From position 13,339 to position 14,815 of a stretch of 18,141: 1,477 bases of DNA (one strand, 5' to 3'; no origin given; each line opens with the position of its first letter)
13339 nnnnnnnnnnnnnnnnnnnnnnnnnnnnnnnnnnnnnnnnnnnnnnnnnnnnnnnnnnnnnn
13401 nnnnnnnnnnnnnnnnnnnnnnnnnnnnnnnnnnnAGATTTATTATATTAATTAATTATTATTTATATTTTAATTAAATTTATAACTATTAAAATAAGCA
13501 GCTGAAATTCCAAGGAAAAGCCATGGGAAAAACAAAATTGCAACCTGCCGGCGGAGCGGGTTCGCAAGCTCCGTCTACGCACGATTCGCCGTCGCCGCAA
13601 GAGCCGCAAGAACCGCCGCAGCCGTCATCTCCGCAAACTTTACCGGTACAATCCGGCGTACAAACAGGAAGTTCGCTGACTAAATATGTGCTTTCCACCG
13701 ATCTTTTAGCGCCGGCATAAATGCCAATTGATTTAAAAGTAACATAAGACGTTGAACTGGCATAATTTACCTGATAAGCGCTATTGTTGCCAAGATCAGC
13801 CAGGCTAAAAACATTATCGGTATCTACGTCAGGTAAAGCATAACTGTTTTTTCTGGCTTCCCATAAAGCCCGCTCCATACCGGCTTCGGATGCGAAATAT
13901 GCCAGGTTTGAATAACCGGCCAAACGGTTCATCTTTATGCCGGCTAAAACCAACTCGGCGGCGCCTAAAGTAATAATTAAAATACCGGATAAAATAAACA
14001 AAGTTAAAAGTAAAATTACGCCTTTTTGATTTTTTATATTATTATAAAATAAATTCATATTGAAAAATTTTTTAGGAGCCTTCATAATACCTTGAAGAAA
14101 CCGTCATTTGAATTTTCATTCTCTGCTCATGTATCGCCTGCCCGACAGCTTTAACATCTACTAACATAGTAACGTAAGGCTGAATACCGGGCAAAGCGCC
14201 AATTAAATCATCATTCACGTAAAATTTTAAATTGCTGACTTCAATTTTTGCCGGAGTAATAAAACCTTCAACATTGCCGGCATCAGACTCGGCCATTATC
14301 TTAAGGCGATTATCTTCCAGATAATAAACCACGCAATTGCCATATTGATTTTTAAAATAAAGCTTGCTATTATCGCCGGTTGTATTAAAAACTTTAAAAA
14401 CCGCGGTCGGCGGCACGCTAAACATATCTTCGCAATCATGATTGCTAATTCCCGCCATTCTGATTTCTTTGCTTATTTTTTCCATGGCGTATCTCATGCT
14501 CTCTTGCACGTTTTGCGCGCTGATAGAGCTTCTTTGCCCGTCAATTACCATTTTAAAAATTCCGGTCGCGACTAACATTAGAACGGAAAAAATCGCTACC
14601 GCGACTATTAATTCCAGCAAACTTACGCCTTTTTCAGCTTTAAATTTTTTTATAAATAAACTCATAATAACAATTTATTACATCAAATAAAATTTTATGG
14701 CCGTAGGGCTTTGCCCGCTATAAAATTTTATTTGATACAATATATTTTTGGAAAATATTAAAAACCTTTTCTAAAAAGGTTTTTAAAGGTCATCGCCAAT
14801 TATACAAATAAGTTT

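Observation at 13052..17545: Minor-pilin (H-I-J-K-like) cassette bracketed by a novel repeat protein and a Cys-rich mini-protein: candidate pilus-tip/adhesion module with no assembly genes in cis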

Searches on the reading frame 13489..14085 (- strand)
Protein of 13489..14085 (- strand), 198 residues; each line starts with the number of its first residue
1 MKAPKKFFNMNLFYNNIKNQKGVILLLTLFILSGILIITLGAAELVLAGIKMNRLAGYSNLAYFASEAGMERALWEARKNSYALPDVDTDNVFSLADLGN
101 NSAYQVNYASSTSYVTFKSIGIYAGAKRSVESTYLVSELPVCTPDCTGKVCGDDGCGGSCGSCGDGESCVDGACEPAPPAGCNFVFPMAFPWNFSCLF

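Call 3: search_protein_families(library=pfam, proteins=[window:13489-14085:-], max_evalue=1)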
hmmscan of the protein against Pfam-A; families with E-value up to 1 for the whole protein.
window:13489-14085:- (198 aa): 1 family
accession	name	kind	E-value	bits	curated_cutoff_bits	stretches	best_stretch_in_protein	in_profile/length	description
PF07666.16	MpPF26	-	0.021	15.3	37.2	1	22-63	5-44/75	M penetrans paralogue family 26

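Call 4: search_protein_families(library=ncbifam, proteins=[window:13489-14085:-], max_evalue=1)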
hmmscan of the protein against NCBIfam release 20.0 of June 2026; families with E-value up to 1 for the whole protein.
window:13489-14085:- (198 aa): 0 families

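Call 32: search_solved_structures(query=A6, max_evalue=1)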
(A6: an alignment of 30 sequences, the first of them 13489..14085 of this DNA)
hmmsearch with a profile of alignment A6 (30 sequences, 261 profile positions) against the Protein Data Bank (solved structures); distinct sequences matched with E-value up to 1: 1.
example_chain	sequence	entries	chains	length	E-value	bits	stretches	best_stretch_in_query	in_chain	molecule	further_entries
6qvi_A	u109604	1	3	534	0.69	12.6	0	46-65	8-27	ComZ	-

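Call 34: search_protein_families(library=pfam, alignment_id=A6, max_evalue=0.1)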
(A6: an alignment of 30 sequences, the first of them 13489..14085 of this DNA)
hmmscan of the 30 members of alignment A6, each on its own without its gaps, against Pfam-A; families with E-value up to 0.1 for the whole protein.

A. member 1, window:13489-14085:- (198 aa): 1 family
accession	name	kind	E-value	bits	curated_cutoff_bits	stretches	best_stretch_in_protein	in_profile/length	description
PF07666.16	MpPF26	-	0.021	15.3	37.2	1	22-63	5-44/75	M penetrans paralogue family 26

B. families by the number of members that match (of 30 scanned): 4 families
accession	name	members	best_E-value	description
PF14341.11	PilX_N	10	6.1e-07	PilX N-terminal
PF05915.17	TMEM_230_134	1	0.0096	Transmembrane proteins 230/134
PF07666.16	MpPF26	1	0.021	M penetrans paralogue family 26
PF04418.17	DUF543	1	0.077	Domain of unknown function (DUF543)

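Call 54: find_homologous_proteins(query=A6, max_evalue=0.001)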
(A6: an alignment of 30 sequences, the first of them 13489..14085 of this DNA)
Query A6 (30 sequences) (198 aa, profile of the alignment): 532 proteins with E <= 0.001 among 8000 candidates; the best 120 are listed.
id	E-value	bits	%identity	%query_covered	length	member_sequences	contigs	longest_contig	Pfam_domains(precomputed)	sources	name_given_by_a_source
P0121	1.4e-107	377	66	68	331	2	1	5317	-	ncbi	ncbi:MAG: hypothetical protein WC349_05170 [Patescibacteria group bacterium]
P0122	1.4e-88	315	70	67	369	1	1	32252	PF00090.26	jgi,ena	-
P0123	1.7e-79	285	100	95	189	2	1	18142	-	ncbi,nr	ncbi:MAG: hypothetical protein PHF50_03915 [Patescibacteria group bacterium]|nr:hypothetical protein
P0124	1.7e-69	252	69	82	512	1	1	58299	-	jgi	jgi:hypothetical protein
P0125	4.1e-67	245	61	90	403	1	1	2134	-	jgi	jgi:hypothetical protein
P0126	8.7e-65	237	65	83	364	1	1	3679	-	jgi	-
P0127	8.5e-57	211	81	61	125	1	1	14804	-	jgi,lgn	jgi:Tfp pilus assembly protein PilX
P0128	7.0e-56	208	84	59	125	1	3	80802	-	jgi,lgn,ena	-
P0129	1.2e-55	207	76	60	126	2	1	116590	-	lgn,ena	-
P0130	1.2e-55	207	78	61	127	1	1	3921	-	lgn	-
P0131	1.3e-55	207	81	60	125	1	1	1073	-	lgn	-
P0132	1.6e-55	206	79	59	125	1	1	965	-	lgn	-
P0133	1.5e-54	203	74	61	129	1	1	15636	-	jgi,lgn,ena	-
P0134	1.8e-54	203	72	69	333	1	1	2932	-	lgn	-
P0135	4.9e-54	202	68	59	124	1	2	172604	-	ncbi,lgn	-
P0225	1.2e-38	151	42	58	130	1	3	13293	PF14341.12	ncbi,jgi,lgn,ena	-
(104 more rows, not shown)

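Call 64: predict_structure(alignment_id=A8)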
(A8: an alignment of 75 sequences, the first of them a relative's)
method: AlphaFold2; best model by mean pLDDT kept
length: 189 residues; sequences in the alignment: 75
mean_pLDDT: 80.2   pTM: 0.57
mean pLDDT of the five models: 80.2, 80.0, 78.5, 76.3, 76.3
residues with pLDDT >= 90: 97; 70-90: 28; 50-70: 46; < 50: 18
segments of 3 or more residues with pLDDT < 50: 173-189
pLDDT, mean of each block of 10 residues (from residue 1): 63 90 98 96 93 96 93 87 93 94 91 96 85 60 56 66 70 50 45
secondary structure, 60 per line:
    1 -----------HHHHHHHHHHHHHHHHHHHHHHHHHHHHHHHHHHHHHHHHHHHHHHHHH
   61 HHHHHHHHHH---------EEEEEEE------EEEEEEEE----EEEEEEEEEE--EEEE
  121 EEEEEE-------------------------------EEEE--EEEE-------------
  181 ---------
elements in order: H12-70 E80-86 E93-100 E105-114 E117-126 E158-161 E164-167

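Call 67: fold_search(model_id=the predicted structure, library=pdb)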
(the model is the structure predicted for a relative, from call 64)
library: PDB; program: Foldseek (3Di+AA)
matches with E <= 10: 781; with E <= 0.001: 0
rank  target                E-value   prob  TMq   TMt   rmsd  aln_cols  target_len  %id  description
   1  7wzg_D                1.9e-01  0.63  0.22  0.18   4.6        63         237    8  Cypemycin N-terminal methyltransferase CypM (released 2023-02-22)
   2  7wzg_A                2.3e-01  0.60  0.20  0.17   3.7        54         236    9  Cypemycin N-terminal methyltransferase CypM (released 2023-02-22)
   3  9a1f_R                2.6e-01  0.75  0.34  0.49   5.2       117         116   14  Integrative structure of the XcpGHIJK pseudo pilus filament model of a type II secretion system (released 2021-06-18)
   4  7wzg_C                3.4e-01  0.47  0.21  0.17   5.5        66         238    9  Cypemycin N-terminal methyltransferase CypM (released 2023-02-22)
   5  2it9_D                3.8e-01  0.41  0.23  0.31   5.5        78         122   15  Crystal structure of a protein with unknown function from DUF155 family (YP_292156.1) from Prochlorococcus sp. NATL2A  (released 2006-11-28)
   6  7wzg_B                4.0e-01  0.41  0.21  0.17   5.5        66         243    9  Cypemycin N-terminal methyltransferase CypM (released 2023-02-22)
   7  9vnj_A                4.3e-01  0.54  0.30  0.44   7.0       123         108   11  Crystal structure of the transmembrane domain of trimeric autotransporter adhesin AtaA in complex with the N-terminal  (released 2025-10-08)
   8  8chu_B                4.3e-01  0.51  0.23  0.29   6.1        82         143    7  Crystal structure of human PURA repeat I-II K97E mutant (released 2024-02-21)
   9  5fgp_A                4.6e-01  0.30  0.22  0.27   5.8        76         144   12  Crystal structure of D. melanogaster Pur-alpha repeat I-II in complex with DNA. (released 2016-01-20)
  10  4r80_A                4.9e-01  0.20  0.17  0.34   9.6        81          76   10  Crystal Structure of a De Novo Designed Beta Sheet Protein, Cystatin Fold, Northeast Structural Genomics Consortium (N (released 2014-09-24)
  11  8sv7_B                5.2e-01  0.80  0.18  0.13   1.7        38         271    8  The 1.53 Angstrom structure of human Tango2 (released 2024-06-26)
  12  1y8c                  5.2e-01  0.51  0.19  0.15   3.2        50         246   10  Crystal structure of a S-adenosylmethionine-dependent methyltransferase from Clostridium acetobutylicum ATCC 824 (released 2004-12-28)
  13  2nvn                  5.2e-01  0.41  0.23  0.32   5.0        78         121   12  Crystal structure of a protein with a cupin-like fold and unknown function (YP_400729.1) from Synechococcus SP. PCC 7942 (released 2006-12-12)
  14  4h5i_B                5.8e-01  0.33  0.18  0.11   6.9        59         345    8  Crystal Structure of the Guanine Nucleotide Exchange Factor Sec12 (P1 form) (released 2012-11-07)
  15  2gje_D                6.2e-01  0.33  0.18  0.22   4.5        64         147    5  Structure of a guideRNA-binding protein complex bound to a gRNA (released 2006-09-05)
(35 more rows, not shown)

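Call 71: find_encoding_contigs(protein=P0124, flank=10000, max_places=2)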
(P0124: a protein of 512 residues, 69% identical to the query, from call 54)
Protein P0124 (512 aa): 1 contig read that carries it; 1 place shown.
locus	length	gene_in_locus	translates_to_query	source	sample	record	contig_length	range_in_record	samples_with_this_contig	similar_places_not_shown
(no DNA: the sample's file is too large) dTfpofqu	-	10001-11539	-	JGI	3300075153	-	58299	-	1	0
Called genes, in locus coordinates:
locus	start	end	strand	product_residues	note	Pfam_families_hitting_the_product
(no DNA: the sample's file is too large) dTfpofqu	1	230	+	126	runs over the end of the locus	PF00072:Response_reg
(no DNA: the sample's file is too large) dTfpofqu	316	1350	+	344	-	PF00437:T2SSE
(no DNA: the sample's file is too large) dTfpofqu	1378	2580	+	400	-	PF28597:T2SSF_N, PF00482:T2SSF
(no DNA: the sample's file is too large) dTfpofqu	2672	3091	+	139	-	PF07963:N_methyl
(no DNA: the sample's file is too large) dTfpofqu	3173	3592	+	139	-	PF07963:N_methyl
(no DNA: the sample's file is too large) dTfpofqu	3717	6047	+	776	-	PF04932:Wzy_C, PF13181:TPR_8 (faint), PF13428:TPR_14 (faint), PF23914:TPR_CcmH_CycH (faint), PF07719:TPR_2 (faint), PF00515:TPR_1 (weak), PF13424:TPR_12 (weak), PF14559:TPR_19 (weak), +4 more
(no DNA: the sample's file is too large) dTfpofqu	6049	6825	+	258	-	PF06750:A24_N_bact, PF01478:Peptidase_A24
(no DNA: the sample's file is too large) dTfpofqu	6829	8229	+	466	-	-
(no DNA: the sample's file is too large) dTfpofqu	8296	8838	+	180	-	-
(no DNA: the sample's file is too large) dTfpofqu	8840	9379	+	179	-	-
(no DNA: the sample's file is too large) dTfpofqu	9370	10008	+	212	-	PF07963:N_methyl (weak)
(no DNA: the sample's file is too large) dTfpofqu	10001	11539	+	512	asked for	-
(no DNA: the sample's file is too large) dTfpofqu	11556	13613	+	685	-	PF22745:Nlig-Ia, PF01653:DNA_ligase_aden, PF03120:OB_DNA_ligase, PF14520:HHH_5 (faint), PF03119:DNA_ligase_ZBD, PF12826:HHH_2, PF00533:BRCT, PF12738:PTCB-BRCT (faint)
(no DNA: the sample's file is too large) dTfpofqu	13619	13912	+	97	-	PF02686:GatC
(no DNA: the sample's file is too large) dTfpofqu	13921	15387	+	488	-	PF01425:Amidase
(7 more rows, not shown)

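Call 84: search_protein_families(library=pfam, proteins=[P0124, P0134, P0125, P0121], max_evalue=0.001)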
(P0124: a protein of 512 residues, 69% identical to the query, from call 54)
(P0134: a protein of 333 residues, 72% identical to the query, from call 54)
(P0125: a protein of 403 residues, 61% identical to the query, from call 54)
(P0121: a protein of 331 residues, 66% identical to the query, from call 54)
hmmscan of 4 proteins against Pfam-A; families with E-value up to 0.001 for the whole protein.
P0124 (512 aa): 1 family
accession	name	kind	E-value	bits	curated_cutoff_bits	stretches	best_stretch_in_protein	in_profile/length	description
PF21722.4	Gly_rich_2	-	0.00026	21.5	24.3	1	250-495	6-223/226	Glycine-rich domain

P0134 (333 aa): 0 families

P0125 (403 aa): 0 families

P0121 (331 aa): 0 families

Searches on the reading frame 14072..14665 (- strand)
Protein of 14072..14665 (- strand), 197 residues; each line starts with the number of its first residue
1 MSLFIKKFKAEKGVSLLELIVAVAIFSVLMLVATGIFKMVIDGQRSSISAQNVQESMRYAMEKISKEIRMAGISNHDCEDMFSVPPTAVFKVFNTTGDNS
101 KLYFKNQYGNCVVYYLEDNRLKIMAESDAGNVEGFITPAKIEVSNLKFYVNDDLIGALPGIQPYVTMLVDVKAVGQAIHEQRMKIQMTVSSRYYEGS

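Call 3: search_protein_families(library=pfam, proteins=[window:14072-14665:-], max_evalue=1)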
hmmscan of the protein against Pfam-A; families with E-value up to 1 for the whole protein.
window:14072-14665:- (197 aa): 3 families
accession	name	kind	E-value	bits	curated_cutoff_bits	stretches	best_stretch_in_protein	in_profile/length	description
PF07963.17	N_methyl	-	1.5e-06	28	21.2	1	9-33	2-26/27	Prokaryotic N-terminal methylation motif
PF11441.14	MxiM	-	0.012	16.3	25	1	79-154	16-88/115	Pilot protein MxiM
PF09583.15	Phageshock_PspG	-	0.022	15.5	25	1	12-41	17-45/64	Phage shock protein G (Phageshock_PspG)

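Call 4: search_protein_families(library=ncbifam, proteins=[window:14072-14665:-], max_evalue=1)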
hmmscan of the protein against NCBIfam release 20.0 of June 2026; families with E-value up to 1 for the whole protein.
window:14072-14665:- (197 aa): 11 families
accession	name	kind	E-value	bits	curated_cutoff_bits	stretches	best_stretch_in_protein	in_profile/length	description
NF007848.0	PRK10557.1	equivalog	6e-09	35.5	120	1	9-79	8-78/192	prepilin peptidase-dependent protein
TIGR02596.1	TIGR02596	subfamily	1.7e-05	25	70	1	16-85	3-72/196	Verru_Chthon cassette protein D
TIGR02532.1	IV_pilin_GFxxxE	domain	2.5e-05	23.9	16.3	1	12-34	2-24/24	prepilin-type N-terminal cleavage/methylation domain-containing protein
TIGR02599.1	TIGR02599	subfamily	6.8e-05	22.3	256.5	1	15-73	3-61/361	Verru_Chthon cassette protein C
NF041002.1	pilin_ComGF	equivalog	0.00036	20.8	80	1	11-71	1-59/139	competence type IV pilus minor pilin ComGF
TIGR01711.1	gspJ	equivalog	0.00045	20.1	64.85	1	13-70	2-59/192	type II secretion system minor pseudopilin GspJ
NF047827.1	T3SSXpsH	equivalog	0.00054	19.8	160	1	12-61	1-50/145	type II secretion system protein XpsH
NF041013.1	T4P_ComGE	equivalog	0.00097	19.2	49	1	12-64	4-56/83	competence type IV pilus minor pilin ComGE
NF007800.0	PRK10506.1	equivalog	0.013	15.3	158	1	8-58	5-55/163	prepilin peptidase-dependent protein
TIGR02975.1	phageshock_pspG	equivalog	0.018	15.4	53.7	1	13-41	17-44/64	envelope stress response protein PspG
NF006283.1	PRK08455.1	equivalog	0.021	14.4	187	1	11-106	12-107/182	flagellar basal body-associated protein FliL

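Call 31: search_solved_structures(query=A5, max_evalue=1)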
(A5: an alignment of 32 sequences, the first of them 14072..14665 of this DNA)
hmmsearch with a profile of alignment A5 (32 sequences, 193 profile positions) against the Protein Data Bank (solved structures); distinct sequences matched with E-value up to 1: 6.
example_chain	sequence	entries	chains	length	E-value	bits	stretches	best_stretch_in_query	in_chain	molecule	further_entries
9egp_A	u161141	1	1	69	0.0016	21.4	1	7-39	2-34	Geopilin domain 1 protein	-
7tgg_A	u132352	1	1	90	0.0019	21.2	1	5-40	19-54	Geopilin domain 1 protein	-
9laa_A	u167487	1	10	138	0.012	18.5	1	6-37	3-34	Type IV pilin protein PilA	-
4lin_A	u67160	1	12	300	0.09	15.7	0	117-163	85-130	Tail needle protein gp26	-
9e6q_Ak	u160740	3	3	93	0.1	15.5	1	90-149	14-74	PaREP1 domain containing protein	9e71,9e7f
9lab_B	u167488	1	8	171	0.32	13.9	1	11-36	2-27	MSHA major pilin subunit MshA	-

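Call 35: search_protein_families(library=pfam, alignment_id=A5, max_evalue=0.1)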
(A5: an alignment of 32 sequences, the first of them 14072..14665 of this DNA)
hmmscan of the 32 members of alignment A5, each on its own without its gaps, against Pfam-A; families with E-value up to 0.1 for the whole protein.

A. member 1, window:14072-14665:- (197 aa): 3 families
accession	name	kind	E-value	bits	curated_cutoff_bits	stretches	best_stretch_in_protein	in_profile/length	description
PF07963.17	N_methyl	-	1.5e-06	28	21.2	1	9-33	2-26/27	Prokaryotic N-terminal methylation motif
PF11441.14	MxiM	-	0.012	16.3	25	1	79-154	16-88/115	Pilot protein MxiM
PF09583.15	Phageshock_PspG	-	0.022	15.5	25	1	12-41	17-45/64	Phage shock protein G (Phageshock_PspG)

B. families by the number of members that match (of 32 scanned): 22 families
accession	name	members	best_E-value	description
PF07963.17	N_methyl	31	7.8e-08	Prokaryotic N-terminal methylation motif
PF10547.14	P22_AR_N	3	0.014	P22_AR N-terminal domain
PF15980.10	ComGF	1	0.0015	Putative Competence protein ComGF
PF06305.16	LapA_dom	1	0.0026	Lipopolysaccharide assembly protein A domain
PF23335.1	Beta-prop_IFT80_2nd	1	0.011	IFT80 second beta-propeller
PF11441.14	MxiM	1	0.012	Pilot protein MxiM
PF02580.21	Tyr_Deacylase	1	0.014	D-Tyr-tRNA(Tyr) deacylase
PF13116.12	YhdP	1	0.018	YhdP protein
PF13104.11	DUF3956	1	0.019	Protein of unknown function (DUF3956)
PF09583.15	Phageshock_PspG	1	0.022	Phage shock protein G (Phageshock_PspG)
PF09919.14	DUF2149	1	0.03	Uncharacterized conserved protein (DUF2149)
PF07798.16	CCDC90-like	1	0.03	Coiled-coil domain-containing protein 90-like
PF03824.22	NicO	1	0.038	High-affinity nickel-transport protein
PF19044.6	P-loop_TraG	1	0.045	TraG P-loop domain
PF03092.22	BT1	1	0.045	BT1 family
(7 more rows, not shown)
